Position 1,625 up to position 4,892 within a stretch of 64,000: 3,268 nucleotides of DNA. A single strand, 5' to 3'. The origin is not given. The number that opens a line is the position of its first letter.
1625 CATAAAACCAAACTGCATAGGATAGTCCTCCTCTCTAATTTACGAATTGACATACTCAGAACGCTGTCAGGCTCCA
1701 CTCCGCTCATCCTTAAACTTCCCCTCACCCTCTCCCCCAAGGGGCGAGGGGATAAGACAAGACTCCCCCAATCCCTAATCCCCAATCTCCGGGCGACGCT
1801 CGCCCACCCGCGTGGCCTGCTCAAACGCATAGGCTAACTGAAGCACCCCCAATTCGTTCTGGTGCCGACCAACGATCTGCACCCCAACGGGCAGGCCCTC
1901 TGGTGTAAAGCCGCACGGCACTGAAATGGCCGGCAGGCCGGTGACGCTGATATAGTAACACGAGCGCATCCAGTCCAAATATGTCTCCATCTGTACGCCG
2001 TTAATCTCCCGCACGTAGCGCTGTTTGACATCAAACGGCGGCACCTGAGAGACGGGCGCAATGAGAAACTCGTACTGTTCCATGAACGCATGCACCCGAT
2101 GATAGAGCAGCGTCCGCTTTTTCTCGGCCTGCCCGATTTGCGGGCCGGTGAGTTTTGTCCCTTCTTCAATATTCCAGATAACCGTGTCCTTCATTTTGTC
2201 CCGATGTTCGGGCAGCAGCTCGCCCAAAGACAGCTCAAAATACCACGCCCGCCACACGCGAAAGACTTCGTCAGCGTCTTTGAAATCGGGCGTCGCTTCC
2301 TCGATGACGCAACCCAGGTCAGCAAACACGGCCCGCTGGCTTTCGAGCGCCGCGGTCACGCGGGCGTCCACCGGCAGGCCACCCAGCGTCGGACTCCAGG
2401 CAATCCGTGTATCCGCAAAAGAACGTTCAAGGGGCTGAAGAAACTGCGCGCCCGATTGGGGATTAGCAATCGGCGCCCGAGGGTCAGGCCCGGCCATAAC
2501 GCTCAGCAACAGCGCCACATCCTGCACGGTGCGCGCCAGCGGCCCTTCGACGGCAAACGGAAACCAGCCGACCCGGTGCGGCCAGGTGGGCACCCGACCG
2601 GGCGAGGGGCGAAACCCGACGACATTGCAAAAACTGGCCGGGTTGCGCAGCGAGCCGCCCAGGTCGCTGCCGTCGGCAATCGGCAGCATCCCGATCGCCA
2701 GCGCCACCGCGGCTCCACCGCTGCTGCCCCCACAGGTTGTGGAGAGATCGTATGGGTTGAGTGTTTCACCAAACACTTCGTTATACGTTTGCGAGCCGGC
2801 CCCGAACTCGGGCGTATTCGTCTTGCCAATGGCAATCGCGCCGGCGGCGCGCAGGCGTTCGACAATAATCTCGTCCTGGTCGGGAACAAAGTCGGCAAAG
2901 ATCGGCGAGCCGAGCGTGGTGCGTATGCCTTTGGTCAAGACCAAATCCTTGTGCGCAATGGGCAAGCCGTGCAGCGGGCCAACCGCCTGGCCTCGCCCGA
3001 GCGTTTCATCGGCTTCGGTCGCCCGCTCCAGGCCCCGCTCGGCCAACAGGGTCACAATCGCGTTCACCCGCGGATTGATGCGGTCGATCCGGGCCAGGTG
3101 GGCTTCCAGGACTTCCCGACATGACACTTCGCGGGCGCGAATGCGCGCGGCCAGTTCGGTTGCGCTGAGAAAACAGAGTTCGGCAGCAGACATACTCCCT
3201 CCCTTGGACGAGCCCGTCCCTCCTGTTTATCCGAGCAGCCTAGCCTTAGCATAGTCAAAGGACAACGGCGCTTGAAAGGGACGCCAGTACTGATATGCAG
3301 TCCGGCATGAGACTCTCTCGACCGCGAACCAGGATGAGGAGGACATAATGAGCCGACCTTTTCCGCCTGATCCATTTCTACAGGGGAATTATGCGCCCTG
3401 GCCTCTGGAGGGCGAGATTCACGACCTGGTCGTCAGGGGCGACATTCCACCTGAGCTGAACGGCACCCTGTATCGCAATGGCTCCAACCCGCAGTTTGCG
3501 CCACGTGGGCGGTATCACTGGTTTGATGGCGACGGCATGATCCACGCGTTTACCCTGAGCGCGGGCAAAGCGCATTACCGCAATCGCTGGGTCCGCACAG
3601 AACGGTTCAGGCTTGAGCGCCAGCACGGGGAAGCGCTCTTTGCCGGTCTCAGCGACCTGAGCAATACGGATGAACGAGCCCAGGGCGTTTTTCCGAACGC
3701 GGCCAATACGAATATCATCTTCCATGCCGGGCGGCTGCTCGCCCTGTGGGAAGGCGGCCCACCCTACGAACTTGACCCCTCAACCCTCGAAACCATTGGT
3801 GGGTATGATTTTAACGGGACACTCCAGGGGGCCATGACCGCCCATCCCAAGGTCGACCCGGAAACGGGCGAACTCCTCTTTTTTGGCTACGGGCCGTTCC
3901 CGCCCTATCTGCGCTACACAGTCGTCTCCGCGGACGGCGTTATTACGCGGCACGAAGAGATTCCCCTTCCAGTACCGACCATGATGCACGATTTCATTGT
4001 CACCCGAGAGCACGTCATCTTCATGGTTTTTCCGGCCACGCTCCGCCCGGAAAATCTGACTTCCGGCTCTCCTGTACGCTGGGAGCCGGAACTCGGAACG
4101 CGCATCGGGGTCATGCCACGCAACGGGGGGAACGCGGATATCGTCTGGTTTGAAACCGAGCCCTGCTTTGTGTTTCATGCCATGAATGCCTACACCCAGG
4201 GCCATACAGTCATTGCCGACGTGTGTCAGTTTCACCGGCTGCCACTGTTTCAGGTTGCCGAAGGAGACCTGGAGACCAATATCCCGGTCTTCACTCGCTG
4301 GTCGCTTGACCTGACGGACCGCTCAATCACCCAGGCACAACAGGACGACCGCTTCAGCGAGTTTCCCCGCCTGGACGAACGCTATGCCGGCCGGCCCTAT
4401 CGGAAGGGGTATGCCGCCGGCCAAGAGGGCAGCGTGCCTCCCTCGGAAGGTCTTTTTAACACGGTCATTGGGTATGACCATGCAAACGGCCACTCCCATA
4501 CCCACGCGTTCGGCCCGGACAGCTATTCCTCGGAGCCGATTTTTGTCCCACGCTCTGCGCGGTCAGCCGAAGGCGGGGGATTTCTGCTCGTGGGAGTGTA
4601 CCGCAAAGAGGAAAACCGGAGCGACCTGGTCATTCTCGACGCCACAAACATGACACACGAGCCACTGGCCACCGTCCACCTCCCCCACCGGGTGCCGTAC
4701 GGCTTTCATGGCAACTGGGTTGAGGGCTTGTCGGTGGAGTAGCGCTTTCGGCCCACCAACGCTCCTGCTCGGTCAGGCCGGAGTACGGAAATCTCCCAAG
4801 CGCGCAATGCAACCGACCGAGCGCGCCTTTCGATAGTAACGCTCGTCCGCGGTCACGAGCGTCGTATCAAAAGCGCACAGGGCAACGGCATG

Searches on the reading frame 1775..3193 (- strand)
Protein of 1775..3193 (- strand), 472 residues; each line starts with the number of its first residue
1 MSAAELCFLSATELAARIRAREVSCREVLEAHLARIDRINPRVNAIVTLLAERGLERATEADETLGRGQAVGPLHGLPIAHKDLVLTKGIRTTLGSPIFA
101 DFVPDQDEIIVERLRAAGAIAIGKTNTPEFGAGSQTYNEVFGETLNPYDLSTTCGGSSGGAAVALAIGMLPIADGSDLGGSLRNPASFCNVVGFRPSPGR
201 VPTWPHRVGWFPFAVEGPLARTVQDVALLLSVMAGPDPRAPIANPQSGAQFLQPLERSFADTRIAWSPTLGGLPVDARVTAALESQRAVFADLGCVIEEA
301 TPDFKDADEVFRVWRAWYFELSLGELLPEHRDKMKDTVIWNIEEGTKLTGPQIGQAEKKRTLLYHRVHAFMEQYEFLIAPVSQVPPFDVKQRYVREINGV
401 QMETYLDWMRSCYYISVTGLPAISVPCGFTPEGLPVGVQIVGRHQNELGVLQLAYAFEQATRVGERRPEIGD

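Call 62: search_protein_families(library=ncbifam, proteins=[window:1775-3193:-], max_evalue=0.00001)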
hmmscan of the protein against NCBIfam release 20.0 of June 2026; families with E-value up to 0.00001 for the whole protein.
window:1775-3193:- (472 aa): 26 families (the best 25 are shown)
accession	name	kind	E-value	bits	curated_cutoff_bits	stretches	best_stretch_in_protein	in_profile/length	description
NF005686.0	PRK07486.1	subfamily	2.5e-168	560.7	465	1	3-468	8-480/486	amidase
NF004815.0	PRK06169.1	equivalog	4.7e-111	371.6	506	1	5-469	6-467/471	amidase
NF005687.0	PRK07487.1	subfamily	1.3e-101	340.8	428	1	5-461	4-456/468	amidase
NF004816.0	PRK06170.1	equivalog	1.2e-91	307.8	503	1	3-462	6-483/493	amidase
NF005450.0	PRK07042.1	equivalog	1.3e-87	294.2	458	1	6-468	4-459/464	amidase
NF009119.0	PRK12470.1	equivalog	7.5e-80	269.2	498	1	2-469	2-460/462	amidase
NF004717.0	PRK06061.1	equivalog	8e-79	265.5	498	1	10-469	18-475/483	amidase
TIGR00132.1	gatA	equivalog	3.7e-73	246.9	481.1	2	16-306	3-291/466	Asp-tRNA(Asn)/Glu-tRNA(Gln) amidotransferase subunit GatA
NF006631.0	PRK09201.1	equivalog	8.3e-70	235.8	461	1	7-461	5-455/466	AtzE family amidohydrolase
NF005688.0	PRK07488.1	equivalog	1.3e-68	232.1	532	2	4-242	6-243/474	indoleacetamide hydrolase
TIGR02715.1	amido_AtzE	subfamily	2e-66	224.8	425.75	1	11-460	2-447/452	AtzE family amidohydrolase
NF006006.0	PRK08137.1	equivalog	2.9e-55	188.1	534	2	11-302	36-337/529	amidase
NF005899.0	PRK07869.1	equivalog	5e-54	183.8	418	1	9-461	15-462/471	amidase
NF004766.0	PRK06102.1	equivalog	5.5e-50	170.8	559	1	10-462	9-452/455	amidase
NF005565.0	PRK07235.1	subfamily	6.4e-50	170.2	545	2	67-301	81-317/506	amidase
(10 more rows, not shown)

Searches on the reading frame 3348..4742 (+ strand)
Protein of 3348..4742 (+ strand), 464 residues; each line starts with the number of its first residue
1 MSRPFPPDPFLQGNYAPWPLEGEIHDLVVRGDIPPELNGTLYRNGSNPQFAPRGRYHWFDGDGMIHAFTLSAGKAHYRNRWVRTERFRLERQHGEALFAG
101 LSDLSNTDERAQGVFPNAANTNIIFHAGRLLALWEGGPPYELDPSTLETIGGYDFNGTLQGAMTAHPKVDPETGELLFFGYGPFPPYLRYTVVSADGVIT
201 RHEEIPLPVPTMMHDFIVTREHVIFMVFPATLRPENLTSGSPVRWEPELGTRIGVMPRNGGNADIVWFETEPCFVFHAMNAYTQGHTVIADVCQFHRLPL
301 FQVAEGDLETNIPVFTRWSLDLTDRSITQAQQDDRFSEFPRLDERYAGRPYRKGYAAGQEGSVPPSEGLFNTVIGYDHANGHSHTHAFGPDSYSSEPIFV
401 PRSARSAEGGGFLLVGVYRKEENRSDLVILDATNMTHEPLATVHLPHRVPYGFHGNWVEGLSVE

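Call 62: search_protein_families(library=ncbifam, proteins=[window:3348-4742:+], max_evalue=0.00001)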
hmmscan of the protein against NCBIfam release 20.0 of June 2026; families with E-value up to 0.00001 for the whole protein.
window:3348-4742:+ (464 aa): 3 families
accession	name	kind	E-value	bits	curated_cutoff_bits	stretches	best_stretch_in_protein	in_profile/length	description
NF053778.1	LigStilDioxAlpha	equivalog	4.4e-112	375.1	800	1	5-458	4-479/480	lignostilbene-alpha,beta-dioxygenase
NF052295.1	CarotCleavDioxg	equivalog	1.5e-109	366.7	675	1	8-459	23-466/467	8'-apo-carotenoid 13,14-cleaving dioxygenase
NF053780.1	LigStilDioxNov2Alpha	equivalog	6.7e-90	301.8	650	1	5-459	2-477/482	lignostilbene-alpha,beta-dioxygenase NOV2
